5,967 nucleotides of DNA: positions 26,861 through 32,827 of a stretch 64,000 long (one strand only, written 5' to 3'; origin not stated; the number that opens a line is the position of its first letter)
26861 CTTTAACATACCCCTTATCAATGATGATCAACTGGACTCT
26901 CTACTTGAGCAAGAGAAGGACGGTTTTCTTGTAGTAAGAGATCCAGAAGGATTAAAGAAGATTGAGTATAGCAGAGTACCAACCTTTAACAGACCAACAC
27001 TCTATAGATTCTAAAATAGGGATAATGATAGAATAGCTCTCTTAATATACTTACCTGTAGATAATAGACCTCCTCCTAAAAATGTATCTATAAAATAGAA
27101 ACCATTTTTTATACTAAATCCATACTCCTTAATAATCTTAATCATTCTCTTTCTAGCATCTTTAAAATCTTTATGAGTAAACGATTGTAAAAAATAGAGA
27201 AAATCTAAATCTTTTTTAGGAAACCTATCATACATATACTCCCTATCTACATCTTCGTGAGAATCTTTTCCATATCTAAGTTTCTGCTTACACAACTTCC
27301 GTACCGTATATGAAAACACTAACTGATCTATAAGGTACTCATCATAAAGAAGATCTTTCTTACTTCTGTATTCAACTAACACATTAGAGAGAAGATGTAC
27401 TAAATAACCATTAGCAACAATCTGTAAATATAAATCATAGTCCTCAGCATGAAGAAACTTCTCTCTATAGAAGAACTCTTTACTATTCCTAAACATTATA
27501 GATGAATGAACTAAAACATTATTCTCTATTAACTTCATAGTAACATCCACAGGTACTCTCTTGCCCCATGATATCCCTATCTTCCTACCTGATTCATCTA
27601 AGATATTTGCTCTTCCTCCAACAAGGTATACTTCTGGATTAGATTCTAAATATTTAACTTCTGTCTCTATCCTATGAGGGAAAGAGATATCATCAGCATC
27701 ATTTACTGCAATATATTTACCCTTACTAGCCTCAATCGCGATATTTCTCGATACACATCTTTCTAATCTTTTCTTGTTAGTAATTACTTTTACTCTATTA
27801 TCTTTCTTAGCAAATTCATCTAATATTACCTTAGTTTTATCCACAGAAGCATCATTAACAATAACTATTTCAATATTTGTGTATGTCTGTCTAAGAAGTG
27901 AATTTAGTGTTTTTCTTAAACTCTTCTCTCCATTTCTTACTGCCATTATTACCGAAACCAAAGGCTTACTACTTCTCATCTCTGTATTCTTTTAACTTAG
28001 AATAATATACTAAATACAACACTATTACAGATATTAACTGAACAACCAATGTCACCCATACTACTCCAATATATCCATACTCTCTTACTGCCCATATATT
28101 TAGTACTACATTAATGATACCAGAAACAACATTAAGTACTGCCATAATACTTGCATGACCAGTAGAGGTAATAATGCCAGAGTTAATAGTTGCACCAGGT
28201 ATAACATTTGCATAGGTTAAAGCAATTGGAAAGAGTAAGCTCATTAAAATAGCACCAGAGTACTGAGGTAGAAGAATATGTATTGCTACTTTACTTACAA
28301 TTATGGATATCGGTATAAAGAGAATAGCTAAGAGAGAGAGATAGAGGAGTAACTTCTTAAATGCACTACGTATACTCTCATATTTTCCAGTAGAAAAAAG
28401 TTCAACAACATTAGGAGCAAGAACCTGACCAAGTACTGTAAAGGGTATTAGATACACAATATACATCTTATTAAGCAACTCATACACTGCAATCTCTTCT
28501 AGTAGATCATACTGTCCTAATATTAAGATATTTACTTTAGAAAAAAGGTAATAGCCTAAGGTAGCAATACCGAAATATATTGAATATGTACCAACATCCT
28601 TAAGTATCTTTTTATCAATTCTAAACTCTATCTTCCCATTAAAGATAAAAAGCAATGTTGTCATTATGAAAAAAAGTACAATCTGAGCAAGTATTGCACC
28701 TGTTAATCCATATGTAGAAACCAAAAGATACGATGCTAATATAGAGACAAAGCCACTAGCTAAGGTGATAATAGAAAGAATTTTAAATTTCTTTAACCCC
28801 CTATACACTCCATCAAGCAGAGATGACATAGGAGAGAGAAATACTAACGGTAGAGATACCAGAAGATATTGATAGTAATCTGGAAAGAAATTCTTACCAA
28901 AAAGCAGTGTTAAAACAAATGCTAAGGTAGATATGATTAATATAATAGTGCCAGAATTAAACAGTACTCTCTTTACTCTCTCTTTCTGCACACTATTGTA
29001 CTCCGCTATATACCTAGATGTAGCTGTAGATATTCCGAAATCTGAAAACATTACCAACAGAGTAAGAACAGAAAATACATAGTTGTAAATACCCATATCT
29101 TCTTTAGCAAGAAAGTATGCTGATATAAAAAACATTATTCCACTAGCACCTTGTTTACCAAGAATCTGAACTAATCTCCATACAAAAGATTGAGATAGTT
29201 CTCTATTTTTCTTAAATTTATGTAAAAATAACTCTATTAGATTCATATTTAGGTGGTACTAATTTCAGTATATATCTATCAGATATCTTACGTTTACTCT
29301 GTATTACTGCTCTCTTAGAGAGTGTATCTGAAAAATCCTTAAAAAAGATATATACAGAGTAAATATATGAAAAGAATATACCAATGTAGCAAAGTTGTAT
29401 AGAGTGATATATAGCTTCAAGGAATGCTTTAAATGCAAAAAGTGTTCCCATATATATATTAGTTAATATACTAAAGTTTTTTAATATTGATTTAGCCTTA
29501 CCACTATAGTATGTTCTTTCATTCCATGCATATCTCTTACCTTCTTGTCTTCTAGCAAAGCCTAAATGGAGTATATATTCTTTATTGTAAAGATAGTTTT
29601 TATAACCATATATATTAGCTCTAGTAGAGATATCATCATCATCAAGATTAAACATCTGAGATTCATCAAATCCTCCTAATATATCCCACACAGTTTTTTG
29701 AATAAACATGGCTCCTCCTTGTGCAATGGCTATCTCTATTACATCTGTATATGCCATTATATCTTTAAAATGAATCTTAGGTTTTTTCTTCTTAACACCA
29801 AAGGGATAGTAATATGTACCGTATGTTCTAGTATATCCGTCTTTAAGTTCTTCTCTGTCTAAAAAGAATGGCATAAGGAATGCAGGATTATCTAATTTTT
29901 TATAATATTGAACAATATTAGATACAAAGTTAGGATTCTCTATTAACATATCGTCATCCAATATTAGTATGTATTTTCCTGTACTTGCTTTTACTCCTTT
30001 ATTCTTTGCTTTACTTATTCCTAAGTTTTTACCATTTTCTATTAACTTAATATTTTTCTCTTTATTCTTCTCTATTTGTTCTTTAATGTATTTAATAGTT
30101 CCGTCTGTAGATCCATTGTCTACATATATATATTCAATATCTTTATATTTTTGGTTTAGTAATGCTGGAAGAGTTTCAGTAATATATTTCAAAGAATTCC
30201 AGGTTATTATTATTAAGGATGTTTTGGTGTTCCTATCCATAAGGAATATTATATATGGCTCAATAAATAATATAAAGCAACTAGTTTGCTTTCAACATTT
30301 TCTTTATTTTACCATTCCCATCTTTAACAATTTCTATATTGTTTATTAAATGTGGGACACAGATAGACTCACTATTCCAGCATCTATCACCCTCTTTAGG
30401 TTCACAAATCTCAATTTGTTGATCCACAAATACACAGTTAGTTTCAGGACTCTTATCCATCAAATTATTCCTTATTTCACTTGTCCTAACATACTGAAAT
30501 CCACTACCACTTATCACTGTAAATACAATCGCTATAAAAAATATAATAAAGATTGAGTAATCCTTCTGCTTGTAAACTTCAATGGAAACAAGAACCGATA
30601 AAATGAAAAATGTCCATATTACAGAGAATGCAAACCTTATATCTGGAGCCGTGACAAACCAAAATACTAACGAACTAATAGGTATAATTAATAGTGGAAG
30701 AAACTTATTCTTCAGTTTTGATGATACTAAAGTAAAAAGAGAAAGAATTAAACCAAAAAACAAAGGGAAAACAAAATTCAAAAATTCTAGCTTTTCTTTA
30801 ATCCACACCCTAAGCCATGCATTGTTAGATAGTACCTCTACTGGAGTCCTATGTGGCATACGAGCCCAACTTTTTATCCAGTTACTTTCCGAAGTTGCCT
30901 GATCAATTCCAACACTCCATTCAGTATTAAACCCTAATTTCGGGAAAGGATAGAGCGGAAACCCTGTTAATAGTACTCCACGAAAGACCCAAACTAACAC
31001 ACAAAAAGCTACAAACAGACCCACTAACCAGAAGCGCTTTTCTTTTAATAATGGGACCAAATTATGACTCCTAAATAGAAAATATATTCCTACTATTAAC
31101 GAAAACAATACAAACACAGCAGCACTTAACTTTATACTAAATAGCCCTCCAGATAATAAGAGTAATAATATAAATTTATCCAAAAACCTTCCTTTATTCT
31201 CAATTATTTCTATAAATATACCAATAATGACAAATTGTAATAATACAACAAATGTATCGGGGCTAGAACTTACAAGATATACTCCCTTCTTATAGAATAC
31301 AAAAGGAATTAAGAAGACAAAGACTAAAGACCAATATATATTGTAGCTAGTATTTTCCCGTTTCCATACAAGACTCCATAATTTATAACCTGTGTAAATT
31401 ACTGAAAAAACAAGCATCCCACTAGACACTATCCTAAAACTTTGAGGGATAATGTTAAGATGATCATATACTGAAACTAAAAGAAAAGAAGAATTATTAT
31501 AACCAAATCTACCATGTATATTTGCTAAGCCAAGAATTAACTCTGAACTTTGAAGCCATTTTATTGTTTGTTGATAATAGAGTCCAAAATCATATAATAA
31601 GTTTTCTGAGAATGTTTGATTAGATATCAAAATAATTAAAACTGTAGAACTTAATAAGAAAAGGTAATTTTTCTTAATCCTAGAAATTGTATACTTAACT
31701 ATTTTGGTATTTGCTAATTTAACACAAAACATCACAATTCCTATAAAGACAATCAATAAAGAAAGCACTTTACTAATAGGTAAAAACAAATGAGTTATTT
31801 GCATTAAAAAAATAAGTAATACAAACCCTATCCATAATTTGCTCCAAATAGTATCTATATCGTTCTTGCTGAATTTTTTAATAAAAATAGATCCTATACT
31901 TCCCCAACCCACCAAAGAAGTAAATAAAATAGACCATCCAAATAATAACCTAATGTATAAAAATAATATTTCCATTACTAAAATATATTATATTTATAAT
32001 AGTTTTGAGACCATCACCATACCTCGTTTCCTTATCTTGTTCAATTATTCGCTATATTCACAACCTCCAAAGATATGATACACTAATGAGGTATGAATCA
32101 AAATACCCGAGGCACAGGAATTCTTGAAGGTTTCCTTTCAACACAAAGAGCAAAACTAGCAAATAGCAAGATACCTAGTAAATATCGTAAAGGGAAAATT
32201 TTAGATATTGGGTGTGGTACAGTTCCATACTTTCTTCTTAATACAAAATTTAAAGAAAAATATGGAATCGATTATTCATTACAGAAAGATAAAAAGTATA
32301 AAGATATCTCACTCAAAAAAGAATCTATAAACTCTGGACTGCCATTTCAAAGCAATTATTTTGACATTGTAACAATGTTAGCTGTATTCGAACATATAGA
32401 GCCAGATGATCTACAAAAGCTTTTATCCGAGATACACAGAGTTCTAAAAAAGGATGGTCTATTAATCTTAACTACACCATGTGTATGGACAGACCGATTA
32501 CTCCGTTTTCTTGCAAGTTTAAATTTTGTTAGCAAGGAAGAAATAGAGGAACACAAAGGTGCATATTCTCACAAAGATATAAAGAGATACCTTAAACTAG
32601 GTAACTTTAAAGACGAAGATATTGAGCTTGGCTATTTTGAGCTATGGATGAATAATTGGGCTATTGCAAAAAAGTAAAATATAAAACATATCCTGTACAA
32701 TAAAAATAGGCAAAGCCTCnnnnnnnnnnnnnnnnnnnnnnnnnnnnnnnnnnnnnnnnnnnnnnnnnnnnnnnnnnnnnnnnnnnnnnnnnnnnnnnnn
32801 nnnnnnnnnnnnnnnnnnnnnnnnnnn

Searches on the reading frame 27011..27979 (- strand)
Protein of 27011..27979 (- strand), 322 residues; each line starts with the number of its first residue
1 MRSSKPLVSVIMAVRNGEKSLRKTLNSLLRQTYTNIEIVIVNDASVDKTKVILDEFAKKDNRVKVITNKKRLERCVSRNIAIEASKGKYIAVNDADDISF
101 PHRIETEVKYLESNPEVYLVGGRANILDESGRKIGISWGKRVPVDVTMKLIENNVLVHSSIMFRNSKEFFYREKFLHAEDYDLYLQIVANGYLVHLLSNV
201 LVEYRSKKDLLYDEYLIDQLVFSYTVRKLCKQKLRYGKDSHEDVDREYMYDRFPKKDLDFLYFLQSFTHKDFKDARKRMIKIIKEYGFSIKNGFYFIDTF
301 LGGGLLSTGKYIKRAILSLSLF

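Call 45: search_protein_families(library=pfam, proteins=[window:27011-27979:-], max_evalue=0.00001)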
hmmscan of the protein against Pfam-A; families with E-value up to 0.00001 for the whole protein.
window:27011-27979:- (322 aa): 2 families
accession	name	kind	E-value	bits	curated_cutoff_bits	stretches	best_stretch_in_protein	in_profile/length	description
PF00535.33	Glycos_transf_2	-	9.7e-34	117.2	23.3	1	9-137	1-129/168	Glycosyl transferase family 2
PF13641.12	Glyco_tranf_2_3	-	2.7e-13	50.9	27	1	8-126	3-125/230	Glycosyltransferase like family 2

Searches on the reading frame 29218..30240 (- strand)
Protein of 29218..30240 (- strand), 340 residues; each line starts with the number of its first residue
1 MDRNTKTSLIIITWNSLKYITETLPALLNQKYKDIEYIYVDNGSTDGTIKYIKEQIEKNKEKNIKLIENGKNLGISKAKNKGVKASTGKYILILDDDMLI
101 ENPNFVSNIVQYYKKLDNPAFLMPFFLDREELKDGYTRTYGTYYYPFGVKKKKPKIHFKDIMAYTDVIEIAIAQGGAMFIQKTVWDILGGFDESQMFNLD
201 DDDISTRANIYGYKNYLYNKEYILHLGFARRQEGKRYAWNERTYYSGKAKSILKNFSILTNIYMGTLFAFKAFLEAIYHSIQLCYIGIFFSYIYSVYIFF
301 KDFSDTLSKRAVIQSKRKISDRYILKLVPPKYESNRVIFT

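Call 34: search_protein_families(library=ncbifam, proteins=[window:29218-30240:-], max_evalue=0.00001)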
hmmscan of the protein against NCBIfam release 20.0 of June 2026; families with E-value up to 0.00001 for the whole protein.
window:29218-30240:- (340 aa): 20 families
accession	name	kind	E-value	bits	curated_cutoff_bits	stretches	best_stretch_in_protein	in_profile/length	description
NF041875.1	EPS_EpsD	equivalog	7.8e-19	68.2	370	1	8-130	2-121/325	exopolysaccharide biosynthesis glycosyltransferase EpsD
TIGR03937.1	PgaC_IcaA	equivalog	7.6e-15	54.8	422.3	1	4-103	44-141/407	poly-beta-1,6-N-acetyl-D-glucosamine synthase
NF007482.0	PRK10073.1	equivalog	7.6e-15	54.7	423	1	2-101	3-99/334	glycosyltransferase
TIGR01556.1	rhamnosyltran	subfamily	8.7e-15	54.6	200.55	1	17-226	7-201/281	rhamnosyltransferase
NF047683.1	TeichurnBiosyTuaG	equivalog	4.4e-14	52.7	400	1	4-100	5-99/252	teichuronic acid biosynthesis protein TuaG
NF041394.1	GtaseAglG_Halo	equivalog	9.1e-13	48.1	440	1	8-119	4-113/304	glucosyl-dolichyl phosphate glucuronosyltransferase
NF053739.1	GlytfEpsEBac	equivalog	4.3e-12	45.6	450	1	6-98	2-93/265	glycosyltransferase EpsE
NF050050.1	ProtGlycPglI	equivalog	2.5e-11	43.5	500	1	6-102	3-99/306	GalNAc(5)-diNAcBac-PP-undecaprenol beta-1,3-glucosyltransferase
NF047588.1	GlcsyltransPgfSStrep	equivalog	3e-11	43.1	500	1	7-115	3-112/308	glycosyltransferase PgfS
NF038299.1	EPS_HpsN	equivalog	3.9e-11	42.5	425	1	7-194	3-187/317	hormogonium polysaccharide biosynthesis glycosyltransferase HpsN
NF038302.1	EPS_HpsE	equivalog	1.6e-10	40.5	300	1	8-115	4-113/307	hormogonium polysaccharide biosynthesis glycosyltransferase HpsE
NF007453.0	PRK10018.1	equivalog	2e-10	40.8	382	1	4-123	5-121/280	colanic acid biosynthesis glycosyltransferase WcaA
TIGR04017.1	WcaA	equivalog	1.3e-09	38.1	495.75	1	5-123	5-120/279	colanic acid biosynthesis glycosyltransferase WcaA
TIGR04283.1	glyco_like_mftF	equivalog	2.5e-09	37.1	182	1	8-191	2-154/221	TIGR04283 family arsenosugar biosynthesis glycosyltransferase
TIGR04009.1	wcaE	equivalog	1e-08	34.8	369.2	1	10-101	6-96/248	colanic acid biosynthesis glycosyltransferase WcaE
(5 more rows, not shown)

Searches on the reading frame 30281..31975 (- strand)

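Call 34: search_protein_families(library=ncbifam, proteins=[window:30281-31975:-], max_evalue=0.00001)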
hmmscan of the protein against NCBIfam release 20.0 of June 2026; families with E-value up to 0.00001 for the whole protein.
window:30281-31975:- (564 aa): 1 family
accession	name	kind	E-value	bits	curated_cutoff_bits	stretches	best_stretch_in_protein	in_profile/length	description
NF047510.1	LIC_10190_fam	subfamily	3.7e-57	194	100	1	10-450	3-423/424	LIC_10190 family membrane protein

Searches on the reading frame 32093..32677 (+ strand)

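Call 45: search_protein_families(library=pfam, proteins=[window:32093-32677:+], max_evalue=0.00001)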
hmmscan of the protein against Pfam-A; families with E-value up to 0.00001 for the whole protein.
window:32093-32677:+ (194 aa): 5 families
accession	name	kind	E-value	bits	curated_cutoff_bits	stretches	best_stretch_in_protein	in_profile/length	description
PF08241.18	Methyltransf_11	-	9.6e-16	58.7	21.2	1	37-126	1-95/95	Methyltransferase domain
PF13489.12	Methyltransf_23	-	2.4e-13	50.6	27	1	30-173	20-160/164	Methyltransferase domain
PF13649.12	Methyltransf_25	-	4.7e-12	46.9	27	1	36-122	1-97/97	Methyltransferase domain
PF13847.12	Methyltransf_31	-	4.6e-11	43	27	1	34-135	5-114/145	Methyltransferase domain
PF08242.18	Methyltransf_12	-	5.2e-09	37.2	30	1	37-124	1-98/98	Methyltransferase domain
